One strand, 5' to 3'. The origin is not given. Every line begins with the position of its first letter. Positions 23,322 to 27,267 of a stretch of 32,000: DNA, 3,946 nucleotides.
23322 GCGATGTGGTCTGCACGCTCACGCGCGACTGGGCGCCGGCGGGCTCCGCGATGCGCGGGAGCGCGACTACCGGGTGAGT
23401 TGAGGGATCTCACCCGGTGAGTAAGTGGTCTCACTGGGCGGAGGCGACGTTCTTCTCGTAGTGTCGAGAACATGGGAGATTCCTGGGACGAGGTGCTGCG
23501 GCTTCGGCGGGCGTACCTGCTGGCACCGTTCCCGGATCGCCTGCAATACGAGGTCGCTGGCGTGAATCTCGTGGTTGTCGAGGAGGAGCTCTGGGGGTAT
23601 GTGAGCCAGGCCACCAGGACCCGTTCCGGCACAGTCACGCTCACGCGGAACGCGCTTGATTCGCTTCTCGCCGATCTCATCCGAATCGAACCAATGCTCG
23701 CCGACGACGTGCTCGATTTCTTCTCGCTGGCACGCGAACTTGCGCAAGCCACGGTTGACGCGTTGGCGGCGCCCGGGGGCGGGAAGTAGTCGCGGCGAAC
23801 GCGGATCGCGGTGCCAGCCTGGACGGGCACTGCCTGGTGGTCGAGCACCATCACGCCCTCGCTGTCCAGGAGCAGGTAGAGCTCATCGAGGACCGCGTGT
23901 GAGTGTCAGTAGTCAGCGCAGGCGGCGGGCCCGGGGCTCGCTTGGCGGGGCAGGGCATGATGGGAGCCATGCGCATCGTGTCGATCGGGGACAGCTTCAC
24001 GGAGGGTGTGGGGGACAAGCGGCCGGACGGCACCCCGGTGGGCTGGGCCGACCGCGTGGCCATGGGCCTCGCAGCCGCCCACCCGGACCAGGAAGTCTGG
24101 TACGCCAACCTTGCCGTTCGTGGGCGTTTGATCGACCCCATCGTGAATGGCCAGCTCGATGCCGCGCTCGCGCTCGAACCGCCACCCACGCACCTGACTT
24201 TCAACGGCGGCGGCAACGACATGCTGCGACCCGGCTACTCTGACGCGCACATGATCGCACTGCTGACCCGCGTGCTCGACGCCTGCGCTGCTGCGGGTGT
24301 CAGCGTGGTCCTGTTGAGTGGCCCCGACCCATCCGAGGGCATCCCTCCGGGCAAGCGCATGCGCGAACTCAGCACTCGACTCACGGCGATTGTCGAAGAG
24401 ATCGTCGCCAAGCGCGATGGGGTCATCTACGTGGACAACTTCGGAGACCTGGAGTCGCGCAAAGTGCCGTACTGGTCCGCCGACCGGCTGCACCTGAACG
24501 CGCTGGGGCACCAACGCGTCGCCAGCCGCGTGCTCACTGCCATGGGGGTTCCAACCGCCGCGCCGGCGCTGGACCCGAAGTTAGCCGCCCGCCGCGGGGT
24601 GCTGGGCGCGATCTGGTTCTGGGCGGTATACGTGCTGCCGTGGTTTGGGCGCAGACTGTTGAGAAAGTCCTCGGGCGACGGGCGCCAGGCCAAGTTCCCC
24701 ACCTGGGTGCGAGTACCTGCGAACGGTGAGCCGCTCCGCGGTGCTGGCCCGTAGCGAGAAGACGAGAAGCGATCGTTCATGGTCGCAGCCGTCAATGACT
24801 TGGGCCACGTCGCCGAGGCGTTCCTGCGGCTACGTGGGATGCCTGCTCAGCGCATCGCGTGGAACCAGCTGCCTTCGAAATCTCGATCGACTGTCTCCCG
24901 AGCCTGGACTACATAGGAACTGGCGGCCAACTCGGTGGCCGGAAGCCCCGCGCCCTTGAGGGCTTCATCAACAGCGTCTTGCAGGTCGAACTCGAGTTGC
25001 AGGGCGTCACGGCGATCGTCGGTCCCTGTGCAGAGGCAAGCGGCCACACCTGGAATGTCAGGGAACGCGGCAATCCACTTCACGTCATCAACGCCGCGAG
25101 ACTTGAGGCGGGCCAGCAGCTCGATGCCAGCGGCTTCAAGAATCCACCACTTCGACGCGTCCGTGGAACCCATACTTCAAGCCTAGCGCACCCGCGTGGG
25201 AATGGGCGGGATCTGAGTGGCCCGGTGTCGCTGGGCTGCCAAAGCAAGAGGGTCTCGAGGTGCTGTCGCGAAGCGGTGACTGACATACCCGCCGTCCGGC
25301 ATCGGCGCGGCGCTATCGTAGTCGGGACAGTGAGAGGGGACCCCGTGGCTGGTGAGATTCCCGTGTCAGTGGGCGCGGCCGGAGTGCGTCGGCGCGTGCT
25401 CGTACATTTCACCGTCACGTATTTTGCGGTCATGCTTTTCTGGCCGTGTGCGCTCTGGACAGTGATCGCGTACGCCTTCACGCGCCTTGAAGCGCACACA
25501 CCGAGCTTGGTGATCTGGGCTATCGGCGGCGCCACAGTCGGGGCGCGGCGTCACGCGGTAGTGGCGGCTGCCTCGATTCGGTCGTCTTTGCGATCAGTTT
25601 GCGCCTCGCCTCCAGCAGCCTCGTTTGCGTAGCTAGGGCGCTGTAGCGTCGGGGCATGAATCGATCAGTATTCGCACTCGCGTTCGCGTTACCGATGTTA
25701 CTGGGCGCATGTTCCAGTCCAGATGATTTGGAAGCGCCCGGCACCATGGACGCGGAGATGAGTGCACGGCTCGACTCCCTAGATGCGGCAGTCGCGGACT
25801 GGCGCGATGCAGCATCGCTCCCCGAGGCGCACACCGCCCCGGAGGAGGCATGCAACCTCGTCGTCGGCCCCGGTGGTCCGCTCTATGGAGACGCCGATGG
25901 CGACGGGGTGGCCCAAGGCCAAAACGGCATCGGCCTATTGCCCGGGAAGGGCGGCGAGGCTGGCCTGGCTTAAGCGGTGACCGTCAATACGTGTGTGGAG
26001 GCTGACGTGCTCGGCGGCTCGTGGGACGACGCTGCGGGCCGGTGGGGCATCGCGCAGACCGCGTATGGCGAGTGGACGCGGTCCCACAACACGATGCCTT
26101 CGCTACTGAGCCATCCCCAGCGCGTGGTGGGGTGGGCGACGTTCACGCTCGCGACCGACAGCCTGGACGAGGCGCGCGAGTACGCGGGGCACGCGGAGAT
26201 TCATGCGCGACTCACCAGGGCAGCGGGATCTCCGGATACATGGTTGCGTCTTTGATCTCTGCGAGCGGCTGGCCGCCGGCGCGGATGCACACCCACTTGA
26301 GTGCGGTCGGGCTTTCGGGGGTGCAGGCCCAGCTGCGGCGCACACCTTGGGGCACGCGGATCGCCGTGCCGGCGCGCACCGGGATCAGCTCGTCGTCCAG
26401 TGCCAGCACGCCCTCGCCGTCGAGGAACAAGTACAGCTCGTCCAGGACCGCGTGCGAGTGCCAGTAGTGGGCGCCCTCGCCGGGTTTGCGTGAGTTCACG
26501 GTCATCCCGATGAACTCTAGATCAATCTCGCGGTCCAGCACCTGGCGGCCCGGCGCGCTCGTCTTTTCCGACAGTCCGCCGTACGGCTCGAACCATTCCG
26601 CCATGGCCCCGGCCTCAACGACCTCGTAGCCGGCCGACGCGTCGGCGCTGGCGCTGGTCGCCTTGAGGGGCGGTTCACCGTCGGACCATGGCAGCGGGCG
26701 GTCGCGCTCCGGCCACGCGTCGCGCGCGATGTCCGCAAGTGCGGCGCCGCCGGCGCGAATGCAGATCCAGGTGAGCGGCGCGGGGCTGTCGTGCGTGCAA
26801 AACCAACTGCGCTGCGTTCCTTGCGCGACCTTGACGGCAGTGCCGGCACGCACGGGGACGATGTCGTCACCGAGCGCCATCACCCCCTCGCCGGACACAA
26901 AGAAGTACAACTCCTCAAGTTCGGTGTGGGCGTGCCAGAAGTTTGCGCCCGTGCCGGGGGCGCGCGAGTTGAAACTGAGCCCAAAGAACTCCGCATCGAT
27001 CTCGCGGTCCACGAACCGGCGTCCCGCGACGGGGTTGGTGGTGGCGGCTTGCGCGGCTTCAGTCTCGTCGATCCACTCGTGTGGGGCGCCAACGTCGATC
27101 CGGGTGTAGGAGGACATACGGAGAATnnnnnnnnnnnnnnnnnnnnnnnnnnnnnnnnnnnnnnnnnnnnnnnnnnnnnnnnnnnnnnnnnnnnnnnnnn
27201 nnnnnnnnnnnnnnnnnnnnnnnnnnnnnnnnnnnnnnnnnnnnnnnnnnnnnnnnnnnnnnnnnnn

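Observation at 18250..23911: Accessory, defence-like island: IS-truncated TIR / pentapeptide-repeat gene convergent with a class-II Fic gene, plus small coupled ORFs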

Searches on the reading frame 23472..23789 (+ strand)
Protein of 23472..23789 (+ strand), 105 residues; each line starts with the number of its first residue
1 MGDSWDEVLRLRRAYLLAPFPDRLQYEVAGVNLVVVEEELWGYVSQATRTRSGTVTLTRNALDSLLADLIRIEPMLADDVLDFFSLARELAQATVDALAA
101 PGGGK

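Call 3: search_protein_families(library=pfam, max_evalue=0.1, proteins=[window:23472-23789:+])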
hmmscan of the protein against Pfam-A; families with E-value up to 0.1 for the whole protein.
window:23472-23789:+ (105 aa): 0 families

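Call 4: search_protein_families(library=padloc, max_evalue=0.1, proteins=[window:23472-23789:+])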
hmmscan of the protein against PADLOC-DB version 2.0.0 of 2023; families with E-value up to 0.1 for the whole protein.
window:23472-23789:+ (105 aa): 0 families

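Call 37: search_protein_families(library=ncbifam, max_evalue=0.01, proteins=[window:23472-23789:+])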
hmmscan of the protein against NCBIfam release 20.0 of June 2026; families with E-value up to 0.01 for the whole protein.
window:23472-23789:+ (105 aa): 0 families

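Call 67: search_protein_families(library=phrogs, max_evalue=0.01, proteins=[window:23472-23789:+])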
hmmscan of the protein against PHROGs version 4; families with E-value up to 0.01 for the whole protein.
window:23472-23789:+ (105 aa): 0 families

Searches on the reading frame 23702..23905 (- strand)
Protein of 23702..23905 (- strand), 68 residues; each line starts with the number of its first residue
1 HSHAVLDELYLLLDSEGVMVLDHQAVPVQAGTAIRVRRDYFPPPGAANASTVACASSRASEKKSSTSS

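Call 34: search_protein_families(library=pfam, max_evalue=0.05, proteins=[window:23702-23905:-])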
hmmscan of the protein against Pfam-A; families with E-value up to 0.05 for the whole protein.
window:23702-23905:- (68 aa): 1 family
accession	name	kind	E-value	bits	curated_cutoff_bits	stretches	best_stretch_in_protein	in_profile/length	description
PF07883.17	Cupin_2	-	0.034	14.3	27.2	1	1-38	14-50/70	Cupin domain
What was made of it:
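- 23744..23905 (-): Cupin pseudogene fragment. Cupin_2 E 0.034 (call 34).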

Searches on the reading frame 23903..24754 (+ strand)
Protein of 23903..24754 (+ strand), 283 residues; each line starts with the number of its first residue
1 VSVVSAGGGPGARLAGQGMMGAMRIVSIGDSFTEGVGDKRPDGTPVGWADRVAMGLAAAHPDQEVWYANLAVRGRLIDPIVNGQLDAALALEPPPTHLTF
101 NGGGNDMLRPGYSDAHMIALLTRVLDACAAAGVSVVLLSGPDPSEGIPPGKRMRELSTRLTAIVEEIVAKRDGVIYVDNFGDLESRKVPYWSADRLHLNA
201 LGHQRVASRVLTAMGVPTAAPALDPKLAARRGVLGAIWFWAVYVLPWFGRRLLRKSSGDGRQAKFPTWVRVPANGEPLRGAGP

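Call 3: search_protein_families(library=pfam, max_evalue=0.1, proteins=[window:23903-24754:+])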
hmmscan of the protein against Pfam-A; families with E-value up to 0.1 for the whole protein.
window:23903-24754:+ (283 aa): 2 families
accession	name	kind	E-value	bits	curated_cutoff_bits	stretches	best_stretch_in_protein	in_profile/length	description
PF13472.12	Lipase_GDSL_2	-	7.8e-24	85.6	32.9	1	28-205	2-178/178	GDSL-like Lipase/Acylhydrolase family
PF00657.28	Lipase_GDSL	-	5.8e-19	69.5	23.6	1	25-210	1-208/208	GDSL-like Lipase/Acylhydrolase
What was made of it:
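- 23958..24754 (+): SGNH/GDSL hydrolase. Conserved right flank. Pfam Lipase_GDSL_2 7.8e-24 (call 3).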

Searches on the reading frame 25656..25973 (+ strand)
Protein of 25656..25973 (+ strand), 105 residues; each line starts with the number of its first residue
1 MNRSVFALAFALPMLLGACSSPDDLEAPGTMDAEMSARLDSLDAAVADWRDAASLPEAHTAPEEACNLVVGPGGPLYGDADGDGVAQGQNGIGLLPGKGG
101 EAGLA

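Call 37: search_protein_families(library=ncbifam, max_evalue=0.01, proteins=[window:25656-25973:+])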
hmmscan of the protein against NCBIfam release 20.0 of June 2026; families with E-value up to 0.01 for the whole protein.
window:25656-25973:+ (105 aa): 1 family
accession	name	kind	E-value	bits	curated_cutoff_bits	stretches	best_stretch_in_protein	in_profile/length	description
NF040598.1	Ala_zip_lipo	subfamily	0.0062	17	43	1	6-54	5-53/90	Lpp/OprI family alanine-zipper lipoprotein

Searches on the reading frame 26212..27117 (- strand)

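Call 59: search_protein_families(library=pfam, max_evalue=0.001, proteins=[window:26212-27117:-])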
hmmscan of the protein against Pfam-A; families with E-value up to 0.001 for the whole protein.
window:26212-27117:- (301 aa): 2 families
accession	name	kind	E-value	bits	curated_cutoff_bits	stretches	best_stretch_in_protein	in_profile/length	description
PF07883.17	Cupin_2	-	1.5e-19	69.9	27.2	2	211-276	6-69/70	Cupin domain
PF05899.18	Cupin_3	-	0.00076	19.6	23.5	0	61-106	19-65/74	EutQ-like cupin domain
